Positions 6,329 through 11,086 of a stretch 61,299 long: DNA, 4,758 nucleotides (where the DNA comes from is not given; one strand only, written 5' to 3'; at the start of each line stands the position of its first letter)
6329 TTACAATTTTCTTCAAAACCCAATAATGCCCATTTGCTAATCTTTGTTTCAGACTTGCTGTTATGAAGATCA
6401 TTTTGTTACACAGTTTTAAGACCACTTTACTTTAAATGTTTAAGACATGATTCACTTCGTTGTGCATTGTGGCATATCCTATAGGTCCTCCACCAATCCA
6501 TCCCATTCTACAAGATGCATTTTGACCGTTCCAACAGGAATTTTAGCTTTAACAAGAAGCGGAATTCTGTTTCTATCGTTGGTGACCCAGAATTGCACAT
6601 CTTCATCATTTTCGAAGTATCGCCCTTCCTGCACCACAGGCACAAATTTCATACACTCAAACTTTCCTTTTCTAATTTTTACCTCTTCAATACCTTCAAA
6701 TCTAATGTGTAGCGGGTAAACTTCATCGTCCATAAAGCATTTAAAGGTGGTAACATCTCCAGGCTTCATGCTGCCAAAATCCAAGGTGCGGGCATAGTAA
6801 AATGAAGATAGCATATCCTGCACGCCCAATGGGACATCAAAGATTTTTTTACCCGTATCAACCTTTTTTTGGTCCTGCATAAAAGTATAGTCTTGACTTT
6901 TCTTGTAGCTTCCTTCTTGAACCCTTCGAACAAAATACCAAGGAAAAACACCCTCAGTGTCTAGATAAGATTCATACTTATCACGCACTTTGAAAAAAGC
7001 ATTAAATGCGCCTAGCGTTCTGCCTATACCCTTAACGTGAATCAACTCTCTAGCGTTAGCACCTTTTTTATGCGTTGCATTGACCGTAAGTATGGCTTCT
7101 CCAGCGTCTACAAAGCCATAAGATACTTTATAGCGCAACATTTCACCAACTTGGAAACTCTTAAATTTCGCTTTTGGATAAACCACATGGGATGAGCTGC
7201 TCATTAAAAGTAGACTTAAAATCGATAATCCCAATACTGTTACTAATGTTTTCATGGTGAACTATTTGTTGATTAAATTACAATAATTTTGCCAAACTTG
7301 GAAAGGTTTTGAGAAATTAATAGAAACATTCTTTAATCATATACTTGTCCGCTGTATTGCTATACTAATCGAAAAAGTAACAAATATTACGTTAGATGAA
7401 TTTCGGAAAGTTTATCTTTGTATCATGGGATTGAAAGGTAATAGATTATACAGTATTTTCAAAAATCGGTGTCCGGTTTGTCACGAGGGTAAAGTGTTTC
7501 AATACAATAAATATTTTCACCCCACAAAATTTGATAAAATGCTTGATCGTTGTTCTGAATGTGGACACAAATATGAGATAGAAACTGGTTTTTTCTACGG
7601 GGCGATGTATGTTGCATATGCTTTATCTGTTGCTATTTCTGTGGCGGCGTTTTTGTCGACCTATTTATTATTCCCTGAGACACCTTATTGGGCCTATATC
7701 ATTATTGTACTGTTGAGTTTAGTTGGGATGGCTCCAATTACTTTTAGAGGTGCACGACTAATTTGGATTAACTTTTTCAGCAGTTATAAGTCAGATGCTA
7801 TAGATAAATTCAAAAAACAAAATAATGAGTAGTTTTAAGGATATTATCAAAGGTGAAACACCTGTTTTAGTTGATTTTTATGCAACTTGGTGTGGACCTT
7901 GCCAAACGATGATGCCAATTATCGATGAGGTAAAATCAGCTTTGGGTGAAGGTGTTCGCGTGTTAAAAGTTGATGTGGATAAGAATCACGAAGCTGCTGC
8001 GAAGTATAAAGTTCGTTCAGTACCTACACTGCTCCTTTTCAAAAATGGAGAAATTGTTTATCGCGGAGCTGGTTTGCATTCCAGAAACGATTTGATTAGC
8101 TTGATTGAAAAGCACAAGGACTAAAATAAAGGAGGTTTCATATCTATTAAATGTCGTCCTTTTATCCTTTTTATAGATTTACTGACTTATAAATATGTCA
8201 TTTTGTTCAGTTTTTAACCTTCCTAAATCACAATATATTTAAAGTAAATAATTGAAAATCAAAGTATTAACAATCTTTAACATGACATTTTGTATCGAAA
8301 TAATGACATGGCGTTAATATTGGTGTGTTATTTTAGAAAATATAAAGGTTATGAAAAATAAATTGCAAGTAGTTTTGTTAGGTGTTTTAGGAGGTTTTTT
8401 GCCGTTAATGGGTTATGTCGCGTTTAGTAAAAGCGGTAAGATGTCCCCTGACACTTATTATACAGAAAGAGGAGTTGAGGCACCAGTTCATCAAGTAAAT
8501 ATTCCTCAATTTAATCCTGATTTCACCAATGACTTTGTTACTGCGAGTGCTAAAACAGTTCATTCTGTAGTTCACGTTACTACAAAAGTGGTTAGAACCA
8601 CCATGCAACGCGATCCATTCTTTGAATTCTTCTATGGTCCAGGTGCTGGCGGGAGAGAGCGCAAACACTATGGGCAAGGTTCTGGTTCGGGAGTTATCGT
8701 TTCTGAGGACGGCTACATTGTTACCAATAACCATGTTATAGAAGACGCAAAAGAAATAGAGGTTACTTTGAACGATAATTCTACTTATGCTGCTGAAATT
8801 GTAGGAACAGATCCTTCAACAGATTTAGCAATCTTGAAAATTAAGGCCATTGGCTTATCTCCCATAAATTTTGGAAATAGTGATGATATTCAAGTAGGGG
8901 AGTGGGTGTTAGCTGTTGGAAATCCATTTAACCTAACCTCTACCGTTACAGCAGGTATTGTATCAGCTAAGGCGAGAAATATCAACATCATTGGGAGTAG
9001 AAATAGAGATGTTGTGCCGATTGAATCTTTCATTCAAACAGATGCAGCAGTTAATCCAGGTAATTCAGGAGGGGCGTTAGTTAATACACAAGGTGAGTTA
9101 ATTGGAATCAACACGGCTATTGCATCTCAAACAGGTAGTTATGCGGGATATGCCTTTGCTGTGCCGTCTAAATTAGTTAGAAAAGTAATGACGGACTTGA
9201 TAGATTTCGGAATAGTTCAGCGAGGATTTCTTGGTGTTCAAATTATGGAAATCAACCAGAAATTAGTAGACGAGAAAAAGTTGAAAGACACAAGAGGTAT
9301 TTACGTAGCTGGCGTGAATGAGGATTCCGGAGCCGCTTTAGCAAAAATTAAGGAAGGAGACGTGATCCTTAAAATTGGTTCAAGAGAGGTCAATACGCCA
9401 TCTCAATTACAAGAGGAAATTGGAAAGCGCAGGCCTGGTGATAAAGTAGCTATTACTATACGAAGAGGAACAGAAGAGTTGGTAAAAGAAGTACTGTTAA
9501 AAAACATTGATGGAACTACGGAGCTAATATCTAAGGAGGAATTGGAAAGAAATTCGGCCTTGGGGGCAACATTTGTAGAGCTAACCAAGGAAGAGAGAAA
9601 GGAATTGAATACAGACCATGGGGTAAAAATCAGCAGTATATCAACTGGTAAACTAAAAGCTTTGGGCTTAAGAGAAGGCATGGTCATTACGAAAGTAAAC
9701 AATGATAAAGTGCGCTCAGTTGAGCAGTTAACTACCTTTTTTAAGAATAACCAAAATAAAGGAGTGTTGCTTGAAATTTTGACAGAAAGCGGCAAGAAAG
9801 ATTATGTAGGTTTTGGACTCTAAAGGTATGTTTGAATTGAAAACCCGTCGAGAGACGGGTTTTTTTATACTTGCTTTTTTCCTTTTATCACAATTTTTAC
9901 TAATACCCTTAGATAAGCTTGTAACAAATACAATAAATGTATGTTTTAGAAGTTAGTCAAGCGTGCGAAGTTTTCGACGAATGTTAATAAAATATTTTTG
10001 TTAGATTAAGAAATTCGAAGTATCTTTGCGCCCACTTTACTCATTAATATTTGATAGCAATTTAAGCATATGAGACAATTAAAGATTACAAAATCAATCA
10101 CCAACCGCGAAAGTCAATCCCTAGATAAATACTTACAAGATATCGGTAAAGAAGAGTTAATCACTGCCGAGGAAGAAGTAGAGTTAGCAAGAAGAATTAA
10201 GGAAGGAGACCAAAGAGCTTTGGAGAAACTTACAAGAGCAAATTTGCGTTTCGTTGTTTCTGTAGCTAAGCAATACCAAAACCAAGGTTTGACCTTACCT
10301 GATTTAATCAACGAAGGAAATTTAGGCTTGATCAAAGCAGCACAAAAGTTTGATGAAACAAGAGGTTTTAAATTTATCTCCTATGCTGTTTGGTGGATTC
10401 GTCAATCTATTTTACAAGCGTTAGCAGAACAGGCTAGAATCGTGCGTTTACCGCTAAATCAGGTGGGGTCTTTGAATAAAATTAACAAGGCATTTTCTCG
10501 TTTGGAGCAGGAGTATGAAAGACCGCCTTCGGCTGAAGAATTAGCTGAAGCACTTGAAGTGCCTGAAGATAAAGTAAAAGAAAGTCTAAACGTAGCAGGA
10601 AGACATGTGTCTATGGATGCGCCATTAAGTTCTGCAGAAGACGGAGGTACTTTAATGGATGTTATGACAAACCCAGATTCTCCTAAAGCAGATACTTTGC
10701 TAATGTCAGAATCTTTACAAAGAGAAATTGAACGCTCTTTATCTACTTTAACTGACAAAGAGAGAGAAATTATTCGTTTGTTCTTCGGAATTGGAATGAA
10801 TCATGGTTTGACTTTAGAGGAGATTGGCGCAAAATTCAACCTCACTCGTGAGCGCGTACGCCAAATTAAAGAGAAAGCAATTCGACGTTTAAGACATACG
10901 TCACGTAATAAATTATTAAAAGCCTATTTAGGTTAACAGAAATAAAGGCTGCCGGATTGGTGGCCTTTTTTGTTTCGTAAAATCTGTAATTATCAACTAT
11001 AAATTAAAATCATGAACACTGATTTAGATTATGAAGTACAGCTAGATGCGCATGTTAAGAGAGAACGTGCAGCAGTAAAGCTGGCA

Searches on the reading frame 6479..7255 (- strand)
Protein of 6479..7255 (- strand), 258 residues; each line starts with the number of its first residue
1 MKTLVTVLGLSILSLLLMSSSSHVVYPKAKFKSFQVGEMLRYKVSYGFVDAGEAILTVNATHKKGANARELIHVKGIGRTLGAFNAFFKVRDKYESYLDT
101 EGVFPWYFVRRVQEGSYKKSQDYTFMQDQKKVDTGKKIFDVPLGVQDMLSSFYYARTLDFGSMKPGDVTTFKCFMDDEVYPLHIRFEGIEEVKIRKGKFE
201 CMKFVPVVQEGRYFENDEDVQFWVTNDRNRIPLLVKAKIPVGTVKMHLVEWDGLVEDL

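Call 32: search_protein_families(library=pfam, proteins=[window:6479-7255:-], max_evalue=0.00001)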
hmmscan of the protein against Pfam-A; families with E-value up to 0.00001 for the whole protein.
window:6479-7255:- (258 aa): 1 family
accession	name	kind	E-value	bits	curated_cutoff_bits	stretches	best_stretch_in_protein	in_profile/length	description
PF11306.15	DUF3108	-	9.2e-49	166.5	26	1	41-249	1-209/209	Protein of unknown function (DUF3108)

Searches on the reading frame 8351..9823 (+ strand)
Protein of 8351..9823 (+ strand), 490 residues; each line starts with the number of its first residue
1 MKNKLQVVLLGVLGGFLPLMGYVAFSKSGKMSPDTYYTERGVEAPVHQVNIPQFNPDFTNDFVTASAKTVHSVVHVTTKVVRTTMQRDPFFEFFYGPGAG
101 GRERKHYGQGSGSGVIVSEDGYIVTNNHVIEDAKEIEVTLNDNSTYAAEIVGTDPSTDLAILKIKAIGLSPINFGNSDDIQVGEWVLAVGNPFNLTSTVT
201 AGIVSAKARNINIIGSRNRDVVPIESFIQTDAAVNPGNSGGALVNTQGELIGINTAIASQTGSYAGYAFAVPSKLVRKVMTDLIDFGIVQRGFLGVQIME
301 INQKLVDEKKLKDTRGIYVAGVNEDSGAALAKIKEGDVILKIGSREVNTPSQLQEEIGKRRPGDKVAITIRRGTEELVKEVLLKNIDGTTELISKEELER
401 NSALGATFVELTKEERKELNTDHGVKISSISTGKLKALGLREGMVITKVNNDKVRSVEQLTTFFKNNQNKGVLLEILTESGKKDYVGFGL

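Call 32: search_protein_families(library=pfam, proteins=[window:8351-9823:+], max_evalue=0.00001)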
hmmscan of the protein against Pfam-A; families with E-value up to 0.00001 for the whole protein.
window:8351-9823:+ (490 aa): 6 families
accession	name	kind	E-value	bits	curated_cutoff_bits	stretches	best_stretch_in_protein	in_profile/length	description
PF13365.12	Trypsin_2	-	1.4e-36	126.9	27.6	1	112-253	1-144/144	Trypsin-like peptidase domain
PF00089.32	Trypsin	-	2.1e-18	67.4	20.6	1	113-274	28-214/220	Trypsin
PF13180.12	PDZ_2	-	4.9e-16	59.2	27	1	293-380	2-77/80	PDZ domain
PF00595.29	PDZ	-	1.6e-15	57.6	23.2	1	290-371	8-81/81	PDZ domain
PF17820.7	PDZ_6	-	3.2e-09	36.8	27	0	319-372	2-54/54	PDZ domain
PF14685.13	PDZ_Tricorn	-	6.8e-06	26.4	25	0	431-483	29-83/88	Tricorn protease PDZ domain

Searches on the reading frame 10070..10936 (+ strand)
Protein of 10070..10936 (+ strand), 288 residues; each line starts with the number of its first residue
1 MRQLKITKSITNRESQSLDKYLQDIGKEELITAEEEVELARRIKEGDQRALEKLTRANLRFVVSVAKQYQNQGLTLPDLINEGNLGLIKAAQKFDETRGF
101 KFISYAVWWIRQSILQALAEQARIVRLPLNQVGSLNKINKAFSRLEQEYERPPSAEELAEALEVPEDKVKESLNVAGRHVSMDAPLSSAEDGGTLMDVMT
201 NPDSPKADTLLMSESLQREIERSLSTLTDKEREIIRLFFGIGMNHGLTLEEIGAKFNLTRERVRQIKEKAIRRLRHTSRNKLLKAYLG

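Call 32: search_protein_families(library=pfam, proteins=[window:10070-10936:+], max_evalue=0.00001)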
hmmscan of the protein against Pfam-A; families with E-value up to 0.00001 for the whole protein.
window:10070-10936:+ (288 aa): 4 families
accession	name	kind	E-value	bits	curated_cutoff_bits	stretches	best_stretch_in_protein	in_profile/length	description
PF04545.22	Sigma70_r4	-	6e-19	67.7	24.1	1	224-276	2-50/50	Sigma-70, region 4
PF04542.20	Sigma70_r2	-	5e-18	65.1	24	1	55-123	2-70/71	Sigma-70 region 2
PF04539.22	Sigma70_r3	-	6e-17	62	25.3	1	135-202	3-69/78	Sigma-70 region 3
PF00140.25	Sigma70_r1_2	-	6.3e-14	52.1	22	1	17-48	2-33/34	Sigma-70 factor, region 1.2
